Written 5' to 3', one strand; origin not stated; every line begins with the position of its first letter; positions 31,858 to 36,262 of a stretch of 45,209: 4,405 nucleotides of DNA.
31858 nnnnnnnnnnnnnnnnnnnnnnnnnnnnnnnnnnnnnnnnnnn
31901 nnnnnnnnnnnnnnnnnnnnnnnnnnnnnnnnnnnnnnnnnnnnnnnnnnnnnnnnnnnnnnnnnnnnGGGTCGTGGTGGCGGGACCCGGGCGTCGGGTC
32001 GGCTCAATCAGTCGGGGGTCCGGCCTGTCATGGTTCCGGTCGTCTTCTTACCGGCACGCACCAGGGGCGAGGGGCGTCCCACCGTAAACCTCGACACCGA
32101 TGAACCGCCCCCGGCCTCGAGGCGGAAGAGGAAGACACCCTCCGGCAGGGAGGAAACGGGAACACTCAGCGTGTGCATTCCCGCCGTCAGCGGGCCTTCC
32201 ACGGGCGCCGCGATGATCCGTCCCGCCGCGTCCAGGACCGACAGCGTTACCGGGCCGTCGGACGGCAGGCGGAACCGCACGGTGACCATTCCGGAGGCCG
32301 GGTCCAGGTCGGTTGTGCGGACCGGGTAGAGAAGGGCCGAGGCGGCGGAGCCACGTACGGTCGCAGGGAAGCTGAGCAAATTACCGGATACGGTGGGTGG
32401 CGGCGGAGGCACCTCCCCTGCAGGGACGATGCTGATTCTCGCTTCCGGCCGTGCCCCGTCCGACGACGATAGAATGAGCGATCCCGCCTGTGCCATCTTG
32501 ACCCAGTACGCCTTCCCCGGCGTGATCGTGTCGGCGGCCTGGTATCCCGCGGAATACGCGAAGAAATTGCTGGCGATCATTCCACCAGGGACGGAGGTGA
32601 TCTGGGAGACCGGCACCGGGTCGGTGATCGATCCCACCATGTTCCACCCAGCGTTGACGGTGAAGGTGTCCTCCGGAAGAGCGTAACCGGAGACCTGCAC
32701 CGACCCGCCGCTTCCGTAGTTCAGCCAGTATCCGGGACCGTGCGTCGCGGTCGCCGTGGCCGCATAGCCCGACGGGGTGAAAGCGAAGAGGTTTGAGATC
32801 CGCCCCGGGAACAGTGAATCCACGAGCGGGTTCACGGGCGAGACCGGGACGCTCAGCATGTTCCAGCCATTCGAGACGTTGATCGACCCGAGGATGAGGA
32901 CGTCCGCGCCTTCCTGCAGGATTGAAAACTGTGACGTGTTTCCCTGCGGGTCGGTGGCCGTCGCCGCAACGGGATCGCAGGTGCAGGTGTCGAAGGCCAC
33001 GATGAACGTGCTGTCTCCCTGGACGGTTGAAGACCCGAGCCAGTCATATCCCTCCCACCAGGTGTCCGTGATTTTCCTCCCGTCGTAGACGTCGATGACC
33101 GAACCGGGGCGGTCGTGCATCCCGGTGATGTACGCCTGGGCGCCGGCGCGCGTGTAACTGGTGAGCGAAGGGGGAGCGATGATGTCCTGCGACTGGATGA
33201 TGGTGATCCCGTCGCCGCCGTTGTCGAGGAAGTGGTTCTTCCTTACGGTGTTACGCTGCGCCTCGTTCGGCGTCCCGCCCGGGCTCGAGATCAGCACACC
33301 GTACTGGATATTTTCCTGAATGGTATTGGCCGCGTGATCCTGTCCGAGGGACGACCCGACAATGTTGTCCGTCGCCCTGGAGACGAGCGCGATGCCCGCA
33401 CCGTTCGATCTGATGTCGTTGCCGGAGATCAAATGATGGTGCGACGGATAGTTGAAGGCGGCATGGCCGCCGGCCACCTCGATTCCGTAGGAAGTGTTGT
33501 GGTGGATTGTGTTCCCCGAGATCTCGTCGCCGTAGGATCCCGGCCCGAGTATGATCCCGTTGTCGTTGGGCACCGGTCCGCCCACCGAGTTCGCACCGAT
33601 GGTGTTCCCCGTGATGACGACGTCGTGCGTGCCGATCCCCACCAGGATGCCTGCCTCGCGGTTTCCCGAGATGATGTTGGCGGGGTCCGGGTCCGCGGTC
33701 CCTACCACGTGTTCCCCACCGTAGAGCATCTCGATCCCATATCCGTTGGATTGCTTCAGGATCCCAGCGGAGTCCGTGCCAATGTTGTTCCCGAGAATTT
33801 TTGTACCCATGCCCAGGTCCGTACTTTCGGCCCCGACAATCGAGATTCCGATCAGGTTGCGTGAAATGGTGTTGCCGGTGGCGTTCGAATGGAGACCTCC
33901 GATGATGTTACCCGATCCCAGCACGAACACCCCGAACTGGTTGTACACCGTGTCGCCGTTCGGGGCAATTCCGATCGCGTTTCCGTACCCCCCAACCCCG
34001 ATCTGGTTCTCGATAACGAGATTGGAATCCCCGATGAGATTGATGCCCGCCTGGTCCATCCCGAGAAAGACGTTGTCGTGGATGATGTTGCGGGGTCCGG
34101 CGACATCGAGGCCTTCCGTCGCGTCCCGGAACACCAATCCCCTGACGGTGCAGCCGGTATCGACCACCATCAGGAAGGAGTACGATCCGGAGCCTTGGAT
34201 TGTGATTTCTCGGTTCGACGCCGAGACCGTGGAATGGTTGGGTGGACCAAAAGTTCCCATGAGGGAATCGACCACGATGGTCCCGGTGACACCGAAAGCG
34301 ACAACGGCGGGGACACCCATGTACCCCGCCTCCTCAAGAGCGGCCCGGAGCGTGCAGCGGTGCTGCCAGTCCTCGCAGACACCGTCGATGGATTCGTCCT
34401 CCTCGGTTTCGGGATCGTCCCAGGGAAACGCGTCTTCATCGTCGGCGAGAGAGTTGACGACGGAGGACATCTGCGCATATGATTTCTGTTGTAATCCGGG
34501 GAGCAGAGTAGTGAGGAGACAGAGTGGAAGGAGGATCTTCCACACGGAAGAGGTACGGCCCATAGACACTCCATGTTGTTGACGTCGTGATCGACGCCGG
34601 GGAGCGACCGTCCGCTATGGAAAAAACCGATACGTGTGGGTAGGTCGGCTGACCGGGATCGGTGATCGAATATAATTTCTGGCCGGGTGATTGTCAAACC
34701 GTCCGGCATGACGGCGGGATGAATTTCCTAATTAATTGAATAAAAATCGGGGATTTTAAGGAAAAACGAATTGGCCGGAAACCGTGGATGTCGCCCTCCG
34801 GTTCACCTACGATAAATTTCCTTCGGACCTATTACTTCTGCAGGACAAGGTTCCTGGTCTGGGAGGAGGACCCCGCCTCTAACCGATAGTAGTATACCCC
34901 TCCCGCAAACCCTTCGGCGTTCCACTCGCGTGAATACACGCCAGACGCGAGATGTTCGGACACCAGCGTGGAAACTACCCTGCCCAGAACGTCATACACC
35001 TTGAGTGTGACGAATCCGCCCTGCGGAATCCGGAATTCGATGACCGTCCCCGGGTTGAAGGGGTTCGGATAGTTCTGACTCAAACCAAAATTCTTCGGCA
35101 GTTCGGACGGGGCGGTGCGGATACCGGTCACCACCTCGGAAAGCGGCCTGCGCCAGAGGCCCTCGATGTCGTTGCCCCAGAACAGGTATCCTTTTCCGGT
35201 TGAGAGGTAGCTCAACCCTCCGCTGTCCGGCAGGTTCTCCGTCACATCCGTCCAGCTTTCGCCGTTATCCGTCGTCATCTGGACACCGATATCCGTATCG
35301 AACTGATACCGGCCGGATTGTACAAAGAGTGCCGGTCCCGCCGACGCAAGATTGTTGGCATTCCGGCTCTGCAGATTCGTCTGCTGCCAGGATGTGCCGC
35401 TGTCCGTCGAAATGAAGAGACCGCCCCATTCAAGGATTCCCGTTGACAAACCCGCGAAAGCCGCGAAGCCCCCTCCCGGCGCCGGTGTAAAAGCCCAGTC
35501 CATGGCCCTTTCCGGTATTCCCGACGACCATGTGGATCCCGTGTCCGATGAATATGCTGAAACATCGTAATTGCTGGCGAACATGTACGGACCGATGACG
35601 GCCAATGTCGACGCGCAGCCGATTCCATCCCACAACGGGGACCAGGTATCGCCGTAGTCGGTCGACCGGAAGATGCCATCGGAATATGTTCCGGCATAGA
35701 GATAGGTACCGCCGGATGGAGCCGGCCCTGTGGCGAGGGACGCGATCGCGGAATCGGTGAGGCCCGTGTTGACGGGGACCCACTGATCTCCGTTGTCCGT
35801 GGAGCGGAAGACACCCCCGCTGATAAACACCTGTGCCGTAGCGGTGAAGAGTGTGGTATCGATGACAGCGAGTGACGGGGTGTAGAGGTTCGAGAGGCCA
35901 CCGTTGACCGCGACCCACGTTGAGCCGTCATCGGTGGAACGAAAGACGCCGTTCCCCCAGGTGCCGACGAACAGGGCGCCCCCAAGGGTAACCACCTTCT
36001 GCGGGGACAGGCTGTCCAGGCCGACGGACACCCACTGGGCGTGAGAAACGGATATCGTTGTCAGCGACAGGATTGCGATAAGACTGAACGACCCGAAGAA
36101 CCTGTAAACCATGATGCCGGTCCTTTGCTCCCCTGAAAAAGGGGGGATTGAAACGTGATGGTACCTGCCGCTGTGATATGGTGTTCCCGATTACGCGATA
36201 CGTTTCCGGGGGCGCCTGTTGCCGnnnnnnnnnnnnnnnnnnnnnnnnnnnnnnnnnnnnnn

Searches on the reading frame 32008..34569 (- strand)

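Call 70: search_protein_families(library=pfam, proteins=[window:32008-34569:-], max_evalue=0.0001)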
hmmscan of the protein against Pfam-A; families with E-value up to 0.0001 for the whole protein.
window:32008-34569:- (853 aa): 2 families
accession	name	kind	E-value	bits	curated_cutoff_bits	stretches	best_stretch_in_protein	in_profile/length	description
PF13229.12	Beta_helix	-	5.2e-16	59.1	25.9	1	213-404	2-153/158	Right handed beta helix region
PF05048.19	NosD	-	1.3e-12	48.1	23.6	1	260-403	31-163/212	Periplasmic copper-binding protein (NosD)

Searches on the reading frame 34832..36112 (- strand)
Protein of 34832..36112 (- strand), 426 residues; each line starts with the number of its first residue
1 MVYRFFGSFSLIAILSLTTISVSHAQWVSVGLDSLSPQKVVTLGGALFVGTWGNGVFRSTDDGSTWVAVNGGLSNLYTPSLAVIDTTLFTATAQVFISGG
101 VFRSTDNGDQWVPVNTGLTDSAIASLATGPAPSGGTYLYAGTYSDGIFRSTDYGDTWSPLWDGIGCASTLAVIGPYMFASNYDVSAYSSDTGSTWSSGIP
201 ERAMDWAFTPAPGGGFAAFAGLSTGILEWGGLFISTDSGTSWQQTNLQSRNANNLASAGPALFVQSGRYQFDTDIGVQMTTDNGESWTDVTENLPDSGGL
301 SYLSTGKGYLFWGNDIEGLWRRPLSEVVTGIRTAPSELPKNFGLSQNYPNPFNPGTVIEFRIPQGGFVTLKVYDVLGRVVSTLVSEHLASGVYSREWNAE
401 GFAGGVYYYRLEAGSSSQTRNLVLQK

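Call 70: search_protein_families(library=pfam, proteins=[window:34832-36112:-], max_evalue=0.0001)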
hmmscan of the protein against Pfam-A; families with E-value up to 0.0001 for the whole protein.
window:34832-36112:- (426 aa): 3 families
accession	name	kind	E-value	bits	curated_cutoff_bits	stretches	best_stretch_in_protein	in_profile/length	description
PF15902.12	Sortilin-Vps10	-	2e-09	37.2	33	0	101-158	3-58/446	Sortilin, neurotensin receptor 3,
PF18962.6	Por_Secre_tail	-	2.2e-06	28.3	27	1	348-423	2-74/75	Secretion system C-terminal sorting domain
PF02012.26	BNR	-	7.9e-06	25.5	27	0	148-159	1-12/12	BNR/Asp-box repeat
